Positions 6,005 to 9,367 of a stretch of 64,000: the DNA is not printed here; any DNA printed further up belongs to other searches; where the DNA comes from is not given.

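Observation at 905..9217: Candidate anti-phage system: PLD-SNF2 helicase fusion plus 1505-aa MmeI/PglX-family N6A methyltransferase, with a four-helix-bundle/Zn-ribbon gene in between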

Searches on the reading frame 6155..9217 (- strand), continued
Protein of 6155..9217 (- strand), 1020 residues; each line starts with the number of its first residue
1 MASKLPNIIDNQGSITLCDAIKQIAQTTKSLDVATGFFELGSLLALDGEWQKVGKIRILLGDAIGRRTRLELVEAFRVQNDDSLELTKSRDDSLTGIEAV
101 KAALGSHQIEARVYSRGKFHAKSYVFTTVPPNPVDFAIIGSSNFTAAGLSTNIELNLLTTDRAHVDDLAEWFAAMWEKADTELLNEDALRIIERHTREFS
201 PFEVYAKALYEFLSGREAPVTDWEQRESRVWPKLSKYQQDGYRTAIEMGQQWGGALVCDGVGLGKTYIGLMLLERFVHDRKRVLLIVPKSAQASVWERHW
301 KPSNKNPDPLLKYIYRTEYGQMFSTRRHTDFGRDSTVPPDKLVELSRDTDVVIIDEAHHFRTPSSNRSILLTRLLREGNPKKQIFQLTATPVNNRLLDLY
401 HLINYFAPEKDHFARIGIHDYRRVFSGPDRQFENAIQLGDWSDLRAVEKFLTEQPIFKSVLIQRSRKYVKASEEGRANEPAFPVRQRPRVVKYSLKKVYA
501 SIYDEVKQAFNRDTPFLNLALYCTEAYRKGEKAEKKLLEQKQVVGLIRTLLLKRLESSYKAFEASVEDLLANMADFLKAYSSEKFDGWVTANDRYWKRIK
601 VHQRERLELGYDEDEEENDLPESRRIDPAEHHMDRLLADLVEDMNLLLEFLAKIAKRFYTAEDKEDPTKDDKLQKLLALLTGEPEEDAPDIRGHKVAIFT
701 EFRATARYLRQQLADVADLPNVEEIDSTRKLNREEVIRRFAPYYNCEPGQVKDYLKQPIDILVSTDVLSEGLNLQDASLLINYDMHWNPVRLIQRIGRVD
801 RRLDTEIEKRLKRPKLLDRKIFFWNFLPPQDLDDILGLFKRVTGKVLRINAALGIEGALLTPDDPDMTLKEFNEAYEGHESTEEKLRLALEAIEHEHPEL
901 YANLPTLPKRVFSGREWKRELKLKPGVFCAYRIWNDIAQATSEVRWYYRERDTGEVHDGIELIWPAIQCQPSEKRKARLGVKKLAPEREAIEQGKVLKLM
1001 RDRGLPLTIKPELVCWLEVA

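Call 21: find_related_loci(query=A1, collection=genome_contigs, flank=10000)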
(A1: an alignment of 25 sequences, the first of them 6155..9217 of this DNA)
Query A1 (1020 aa) in genome_contigs; peptide patterns used: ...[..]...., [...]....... (x = any residue, [..] = any of these).
600 stretches matched a pattern (row limit reached: there are more); 532 encode a relative of the query (tblastn E <= 1e-3); the best 80 are kept; 80 distinct loci.
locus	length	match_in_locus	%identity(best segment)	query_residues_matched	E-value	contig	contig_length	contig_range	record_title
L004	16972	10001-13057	69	1-1020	0e+0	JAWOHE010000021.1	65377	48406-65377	MAG: bacterium isolate CWP4-2.bin.134 k191_3595261, whole genome shotgun sequence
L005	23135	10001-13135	50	1-1019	0e+0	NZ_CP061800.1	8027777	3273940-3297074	Desulfonema magnum strain 4be13 chromosome, complete genome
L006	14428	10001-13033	48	1-1020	0e+0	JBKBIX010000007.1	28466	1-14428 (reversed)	MAG: Candidatus Bipolaricaulia bacterium isolate 21I_052.bin.33 NODE_7_length_28466_cov_27.363838, whole genome shotgun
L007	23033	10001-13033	48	1-1020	0e+0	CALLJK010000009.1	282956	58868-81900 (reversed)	MAG: Candidatus Bipolaricaulota bacterium isolate S1_Bin_METABAT__319_1 genome assembly, contig: c_000000388631, whole g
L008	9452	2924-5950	48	1-1020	0e+0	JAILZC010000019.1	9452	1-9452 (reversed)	MAG: Candidatus Bipolaricaulota bacterium isolate HOT.Cluster.56 Contig19, whole genome shotgun sequence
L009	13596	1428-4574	45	3-1019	0e+0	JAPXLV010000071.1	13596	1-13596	MAG: Phycisphaerae bacterium isolate binned_ad_5.28 NODE_4693_length_13596_cov_2.733833, whole genome shotgun sequence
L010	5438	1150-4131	48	1-1020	0e+0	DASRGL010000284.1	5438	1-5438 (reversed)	MAG TPA_asm: Chthonomonadaceae bacterium isolate SMAG_U10057 k141_1870008, whole genome shotgun sequence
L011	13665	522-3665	49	1-1020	0e+0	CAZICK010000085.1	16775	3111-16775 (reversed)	MAG TPA_asm: uncultured Pirellulales bacterium isolate binchicken_co234_319 genome assembly, contig: NODE_1983_length_16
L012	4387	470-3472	45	4-1020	0e+0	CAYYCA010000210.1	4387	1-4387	MAG TPA_asm: uncultured Fimbriimonadales bacterium isolate binchicken_co170_10 genome assembly, contig: NODE_6860_length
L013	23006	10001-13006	45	4-1020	0e+0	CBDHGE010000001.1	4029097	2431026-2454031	MAG: Candidatus Poribacteria bacterium isolate 9ac9c1da-626f-4e18-9c15-12d165d572a9 genome assembly, contig: contig_1, w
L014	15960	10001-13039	44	4-1020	0e+0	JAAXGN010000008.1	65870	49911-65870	MAG: Candidatus Poribacteria bacterium isolate Plut_88864 filtered_Plut_88864_genomic_contig_14149, whole genome shotgun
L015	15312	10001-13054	45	1-1020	0e+0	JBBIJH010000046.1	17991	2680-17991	MAG: Ignavibacteriales bacterium isolate QH2F170213_bin_158 NODE_3430_length_17991_cov_4.264496, whole genome shotgun se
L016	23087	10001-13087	43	4-1020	0e+0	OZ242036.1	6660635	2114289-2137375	MAG: Candidatus Poribacteria bacterium isolate 54b3e0b4-8990-4cd1-959a-c9693763f33b genome assembly, chromosome: 1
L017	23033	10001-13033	45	4-1020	0e+0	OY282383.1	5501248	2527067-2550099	MAG: uncultured Poribacteria bacterium isolate 7c199f84-8048-4b63-b208-6e17c6421a0a genome assembly, chromosome: 1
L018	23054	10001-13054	44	1-1020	0e+0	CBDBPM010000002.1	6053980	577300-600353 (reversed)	MAG: Candidatus Poribacteria bacterium isolate 2ce76e30-9b7a-4682-b141-86baa08e5e2a genome assembly, contig: contig_2, w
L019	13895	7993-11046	44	1-1020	0e+0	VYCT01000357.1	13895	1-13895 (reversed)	MAG: Candidatus Poribacteria bacterium isolate SB0675_bin_22 NODE_1941_length_13895_cov_12.165318, whole genome shotgun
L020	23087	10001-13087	44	4-1020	0e+0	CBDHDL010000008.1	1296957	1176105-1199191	MAG: Candidatus Poribacteria bacterium isolate 20da9595-a677-4a4b-9313-254fbc54331e genome assembly, contig: contig_8, w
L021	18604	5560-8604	44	4-1020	0e+0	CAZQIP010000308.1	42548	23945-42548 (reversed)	MAG TPA_asm: uncultured bacterium isolate SRP338948_co1_32 genome assembly, contig: k141_447740, whole genome shotgun se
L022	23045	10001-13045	44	4-1020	0e+0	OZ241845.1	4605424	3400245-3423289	MAG: Candidatus Poribacteria bacterium isolate fbb172c3-de08-4f40-a2cc-29487177e2df genome assembly, chromosome: 1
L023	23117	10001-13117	42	4-1020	0e+0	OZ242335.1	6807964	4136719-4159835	MAG: Candidatus Poribacteria bacterium isolate 0e18bbbf-3c5b-4f4e-9be4-718f64127597 genome assembly, chromosome: 1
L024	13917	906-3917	44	4-1020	0e+0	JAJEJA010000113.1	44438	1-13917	MAG: Candidatus Poribacteria bacterium isolate p16x63bins.62 k141_232269, whole genome shotgun sequence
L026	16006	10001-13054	44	1-1020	0e+0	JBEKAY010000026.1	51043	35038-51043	MAG: Bacteroidota bacterium isolate SPRUCE 123 SPRUCE_123_26, whole genome shotgun sequence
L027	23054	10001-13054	44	1-1020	0e+0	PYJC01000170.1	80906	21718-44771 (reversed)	MAG: Candidatus Poribacteria bacterium isolate PCPOR1 Ga0206387_1170, whole genome shotgun sequence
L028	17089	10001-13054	45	1-1020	0e+0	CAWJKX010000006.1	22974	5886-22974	MAG: uncultured Bacteroidetes bacterium isolate MFD05379.bin.2.14 genome assembly, contig: contig_10590, whole genome sh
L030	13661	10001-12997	43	27-1020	0e+0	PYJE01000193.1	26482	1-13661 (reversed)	MAG: Candidatus Poribacteria bacterium isolate AGPOR5 scf7180000041237, whole genome shotgun sequence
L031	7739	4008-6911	42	1-1020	0e+0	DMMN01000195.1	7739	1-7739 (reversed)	MAG TPA_asm: Bacteroidetes bacterium isolate UBA10030 contig_129867, whole genome shotgun sequence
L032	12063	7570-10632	46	1-1020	0e+0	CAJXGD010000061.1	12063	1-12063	TPA_asm: uncultured bacterium isolate SRR4028170_bin.16_MetaBAT_v2.12.1_MAG genome assembly, contig: NODE_1620_length_12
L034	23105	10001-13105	40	8-1020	0e+0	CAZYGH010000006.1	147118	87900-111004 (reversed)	MAG TPA_asm: uncultured Verrucomicrobiota bacterium isolate binchicken_co309_146 genome assembly, contig: NODE_39_length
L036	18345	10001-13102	41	8-1020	0e+0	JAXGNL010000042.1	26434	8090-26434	MAG: Kiritimatiellia bacterium isolate AnMBR.bin255 bin255_42, whole genome shotgun sequence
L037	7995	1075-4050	40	29-1020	0e+0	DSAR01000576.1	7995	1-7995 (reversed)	MAG TPA_asm: Chloroflexota bacterium isolate SpSt-1153 Ga0129302_1005646, whole genome shotgun sequence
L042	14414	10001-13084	39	8-1020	0e+0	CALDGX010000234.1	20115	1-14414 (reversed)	MAG TPA_asm: uncultured Chloracidobacterium sp. isolate SRR5576004_bin.87_CONCOCT_v1.1_MAG genome assembly, contig: ERZ7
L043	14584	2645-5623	39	25-1020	0e+0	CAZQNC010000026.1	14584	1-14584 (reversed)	MAG TPA_asm: uncultured Thermoplasmatales archaeon isolate SRP141376_co2_261 genome assembly, contig: NODE_8148_length_1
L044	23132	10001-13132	40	8-1019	0e+0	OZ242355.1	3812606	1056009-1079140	MAG: Acidimicrobiales bacterium isolate 104998a1-4135-4d78-96d2-be0913496795 genome assembly, chromosome: 1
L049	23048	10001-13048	39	25-1020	0e+0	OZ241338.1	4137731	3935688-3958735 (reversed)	MAG: Capsulimonadaceae bacterium isolate 15159330-1e25-4717-9355-734ddff4dac4 genome assembly, chromosome: 1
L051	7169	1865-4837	40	28-1019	0e+0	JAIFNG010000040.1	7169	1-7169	MAG: Anaerolinea sp. isolate bin_8 scaffold_18879, whole genome shotgun sequence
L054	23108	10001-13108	39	8-1020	0e+0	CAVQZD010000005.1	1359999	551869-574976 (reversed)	MAG: uncultured Actinomycetes bacterium isolate MFD04716.bin.1.302 genome assembly, contig: contig_4813, whole genome sh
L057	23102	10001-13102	40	8-1019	0e+0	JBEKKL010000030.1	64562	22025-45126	MAG: Terracidiphilus sp. isolate SPRUCE 346 SPRUCE_346_30, whole genome shotgun sequence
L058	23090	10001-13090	39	8-1020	0e+0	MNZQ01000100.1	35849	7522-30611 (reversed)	MAG: Syntrophaceae bacterium CG2_30_58_14 cg2_3.0_scaffold_1167_c, whole genome shotgun sequence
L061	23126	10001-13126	39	25-1020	0e+0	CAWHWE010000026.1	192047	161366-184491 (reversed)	MAG: uncultured Acidobacteriota bacterium isolate MFD04492.bin.1.130 genome assembly, contig: contig_17712, whole genome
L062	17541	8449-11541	41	25-1020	0e+0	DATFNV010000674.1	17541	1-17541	MAG TPA_asm: Gemmataceae bacterium isolate SMAG_U9260 k141_435573, whole genome shotgun sequence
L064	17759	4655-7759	39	8-1019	0e+0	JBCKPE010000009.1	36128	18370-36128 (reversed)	Burkholderiaceae bacterium isolate SLM_MC1B_68-M02 Node_9_length_36128_cov_61.051057, whole genome shotgun sequence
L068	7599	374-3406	40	26-1019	0e+0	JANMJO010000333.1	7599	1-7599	MAG: Verrucomicrobiales bacterium isolate OTE_64_metabat_368 OTE_64_k141_724376, whole genome shotgun sequence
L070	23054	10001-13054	38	25-1020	0e+0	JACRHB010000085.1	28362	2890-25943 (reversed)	MAG: Nitrospirae bacterium isolate NC_groundwater_1766_Pr3_B-0.1um_47_18 SR-2_scaffold_141_1154288, whole genome shotgun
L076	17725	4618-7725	38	8-1020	0e+0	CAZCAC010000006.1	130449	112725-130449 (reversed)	MAG TPA_asm: uncultured Planctomycetaceae bacterium isolate binchicken_co65_457 genome assembly, contig: NODE_302_length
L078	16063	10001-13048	40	21-1020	0e+0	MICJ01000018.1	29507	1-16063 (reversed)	MAG: Syntrophobacterales bacterium GWC2_56_13 gwc2_scaffold_1412, whole genome shotgun sequence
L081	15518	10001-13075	40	25-1020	0e+0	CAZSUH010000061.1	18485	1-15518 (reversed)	MAG TPA_asm: uncultured Verrucomicrobiota bacterium isolate SRP192927_co6_704 genome assembly, contig: NODE_6681_length_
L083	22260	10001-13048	39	25-1019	0e+0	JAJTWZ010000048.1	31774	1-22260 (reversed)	MAG: Blastocatellia bacterium isolate DTUACD2 48-Genome20, whole genome shotgun sequence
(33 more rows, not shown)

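Call 33: search_solved_structures(query=window:6155-9217:-, max_evalue=0.0001)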
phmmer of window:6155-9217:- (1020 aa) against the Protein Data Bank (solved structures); distinct sequences matched with E-value up to 0.0001: 15.
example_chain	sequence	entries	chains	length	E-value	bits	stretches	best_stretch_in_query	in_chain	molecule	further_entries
5jxr_A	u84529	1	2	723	6.6e-08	34.2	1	233-437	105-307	Chromatin-remodeling complex ATPase-like protein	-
6ne3_W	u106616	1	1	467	5.3e-07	31.3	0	230-410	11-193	SWI/SNF-related matrix-associated actin-dependent regulator of chromatin subfamily A membe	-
6pwf_K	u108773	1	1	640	5.4e-07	31.2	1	234-437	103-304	chromatin remodeling factor ISWI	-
8so8_A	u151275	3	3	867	4.1e-06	28.3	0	760-801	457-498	RNA polymerase-associated protein RapA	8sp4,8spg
6bog_A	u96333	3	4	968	5.4e-06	27.9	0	760-801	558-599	RNA polymerase-associated protein RapA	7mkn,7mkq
7m8e_F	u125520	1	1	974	5.5e-06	27.9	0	760-801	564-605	RNA polymerase-associated protein RapA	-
4s20_K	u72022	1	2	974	6.1e-06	27.7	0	760-801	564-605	RNA polymerase-associated protein RapA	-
6ryr_W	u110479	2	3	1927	2.5e-05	25.7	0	345-415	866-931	Chromodomain-helicase-DNA-binding protein 4,Chromodomain-helicase-DNA-binding protein 4,Ch | Chromodomain-helicase-DNA-binding protein 4,CHD4,Chromodomain-helic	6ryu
1fuk_A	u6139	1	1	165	2.7e-05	25.6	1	751-801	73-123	EUKARYOTIC INITIATION FACTOR 4A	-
8t0l_F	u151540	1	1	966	3.6e-05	25.2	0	760-801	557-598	RNA polymerase-associated protein RapA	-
7otq_K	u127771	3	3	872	6.7e-05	24.3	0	337-439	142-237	Chromodomain-helicase-DNA-binding protein 1-like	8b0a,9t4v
7epu_B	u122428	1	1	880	6.7e-05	24.3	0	337-439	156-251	Chromodomain-helicase-DNA-binding protein 1-like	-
7enn_K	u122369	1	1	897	7.2e-05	24.2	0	337-439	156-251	Chromodomain-helicase-DNA-binding protein 1-like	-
4nho_A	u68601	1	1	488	8.1e-05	24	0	759-801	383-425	Probable ATP-dependent RNA helicase DDX23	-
5hzr_A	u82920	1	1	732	0.0001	23.7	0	224-411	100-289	SNF2-family ATP dependent chromatin remodeling factor like protein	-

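Call 45: search_dna_similar(query=window:6155-9217:-, collection=plasmids, mode=protein, max_evalue=1e-30, max_rows=25)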
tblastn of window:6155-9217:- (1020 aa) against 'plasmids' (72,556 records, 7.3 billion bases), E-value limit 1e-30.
Records with a match: 86; places in all: 87; records where one place covers at least 80% of the query: 49.
Best place of each record, by identity: <60% 86.
By first word of the organism name: Enterococcus 17; Bacillus 15; Listeria 15; Nostoc 3; Halorussus 3; Planktothrix 2; Halorubrum 2; Haloferax 2; Latilactobacillus 2; Haladaptatus 2; and 23 more.
By predicted mobility (MOB-suite, as given by PLSDB): non-mobilizable 49; mobilizable 23; conjugative 14.
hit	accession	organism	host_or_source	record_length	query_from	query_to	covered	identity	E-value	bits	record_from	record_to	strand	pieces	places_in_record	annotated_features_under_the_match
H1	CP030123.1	Brasilonema octagenarum UFV-E1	Eucalyptus grandis,mixed culture,leaves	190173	5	932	91%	29.5%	6e-85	309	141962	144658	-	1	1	helicase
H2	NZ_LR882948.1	Planktothrix agardhii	-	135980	5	872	85%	30.4%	2e-86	313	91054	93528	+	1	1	SNF2-related protein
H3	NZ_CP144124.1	Halalkalicoccus sp. CGA53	cell culture,sediment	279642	1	975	96%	27.1%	3e-72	270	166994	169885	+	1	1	helicase-related protein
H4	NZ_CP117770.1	Nostoc sp. UHCC 0926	whole organism,lichen surface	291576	5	872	85%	29.9%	2e-81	298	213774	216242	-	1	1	helicase-related protein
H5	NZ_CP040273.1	Nostoc sp. C052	Blasia pusilla,pure culture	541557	5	860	84%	30.2%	4e-81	297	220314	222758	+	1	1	helicase-related protein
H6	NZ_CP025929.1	Microcystis aeruginosa NIES-2481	cell culture,freshwater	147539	5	872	85%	29.4%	4e-82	301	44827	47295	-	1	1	helicase-related protein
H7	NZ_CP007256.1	Rhodococcus erythropolis R138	Hydroponic pots with potatoes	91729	17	922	89%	28.2%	2e-61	237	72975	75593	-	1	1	helicase-related protein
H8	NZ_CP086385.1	Deinococcus radiophilus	Harpadon nehereus,cell culture,2 Mrad ...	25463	3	860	84%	29.6%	2e-72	271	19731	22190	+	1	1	helicase-related protein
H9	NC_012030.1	Halorubrum lacusprofundi ATCC 49239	-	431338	3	937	92%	26.7%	3e-66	252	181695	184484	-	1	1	helicase-related protein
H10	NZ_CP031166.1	Euzebya pacifica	-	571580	30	871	83%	29.6%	9e-72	269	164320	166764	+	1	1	helicase-related protein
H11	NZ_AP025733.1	Nostoc cf. commune SO-36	-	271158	31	854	81%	29.7%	3e-79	292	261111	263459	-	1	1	helicase-related protein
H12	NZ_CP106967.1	Haloferax alexandrinus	-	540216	108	932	81%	28.9%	2e-58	228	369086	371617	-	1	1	helicase-related protein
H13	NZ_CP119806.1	Halorussus lipolyticus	cell culture,coastal saline-alkali land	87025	3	860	84%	27.7%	9e-65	248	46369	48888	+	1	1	helicase-related protein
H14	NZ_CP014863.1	Thermococcus profundus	-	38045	8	864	84%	27.2%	2e-67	256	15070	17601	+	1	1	helicase-related protein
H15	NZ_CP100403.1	Halorussus aquaticus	cell culture,saline soil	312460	108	932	81%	28.3%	2e-58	228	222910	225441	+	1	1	helicase-related protein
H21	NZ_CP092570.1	Enterococcus faecium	Homo sapiens,urine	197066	8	861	84%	26.2%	5e-50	201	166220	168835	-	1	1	helicase-related protein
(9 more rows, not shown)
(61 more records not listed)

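Call 46: get_annotated_region(hit=H2, flank=9000)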
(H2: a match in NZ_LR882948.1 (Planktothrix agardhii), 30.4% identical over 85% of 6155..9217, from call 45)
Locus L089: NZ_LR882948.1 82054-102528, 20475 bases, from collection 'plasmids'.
description: Planktothrix agardhii strain No.365 plasmid p4
organism: Planktothrix agardhii (NCBI taxid 1160)
taxonomy: Bacteria; Cyanobacteriota; Cyanophyceae; Oscillatoriales; Microcoleaceae; Planktothrix; Planktothrix agardhii
host: -; source: -; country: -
typing (MOB-suite, as given by PLSDB): non-mobilizable
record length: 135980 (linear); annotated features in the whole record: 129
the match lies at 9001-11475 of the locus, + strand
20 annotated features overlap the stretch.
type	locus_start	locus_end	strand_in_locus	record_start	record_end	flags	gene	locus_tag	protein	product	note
CDS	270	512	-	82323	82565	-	-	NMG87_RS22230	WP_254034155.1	hypothetical protein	-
CDS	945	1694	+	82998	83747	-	-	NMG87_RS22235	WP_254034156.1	hypothetical protein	-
CDS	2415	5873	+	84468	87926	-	-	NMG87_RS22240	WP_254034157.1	DNA methyltransferase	GO:0006306 - DNA methylation [Evidence IEA]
CDS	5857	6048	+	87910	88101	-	-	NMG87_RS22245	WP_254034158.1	hypothetical protein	-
CDS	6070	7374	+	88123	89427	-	-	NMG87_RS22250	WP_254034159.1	hypothetical protein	-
CDS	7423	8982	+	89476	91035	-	-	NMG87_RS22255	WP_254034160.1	sigma-70 family RNA polymerase sigma factor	GO:0006352 - DNA-templated transcription initiation [Evidence IEA]; GO:0006355 - regulation of DNA-templated ...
CDS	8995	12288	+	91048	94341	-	-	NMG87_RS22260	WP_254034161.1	SNF2-related protein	-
CDS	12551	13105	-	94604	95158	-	-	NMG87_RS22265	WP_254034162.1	hypothetical protein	-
CDS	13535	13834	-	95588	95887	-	-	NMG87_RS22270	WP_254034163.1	hypothetical protein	-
CDS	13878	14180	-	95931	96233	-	-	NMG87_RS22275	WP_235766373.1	fertility inhibition FinO-like protein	-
CDS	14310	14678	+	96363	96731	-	-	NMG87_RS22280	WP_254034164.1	DUF6508 domain-containing protein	-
CDS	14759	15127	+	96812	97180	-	-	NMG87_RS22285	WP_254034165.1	hypothetical protein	-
CDS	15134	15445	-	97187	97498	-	-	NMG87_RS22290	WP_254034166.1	hypothetical protein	-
CDS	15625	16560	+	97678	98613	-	-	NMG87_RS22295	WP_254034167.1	GIY-YIG nuclease family protein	-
CDS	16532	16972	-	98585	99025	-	-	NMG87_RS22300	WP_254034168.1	hypothetical protein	-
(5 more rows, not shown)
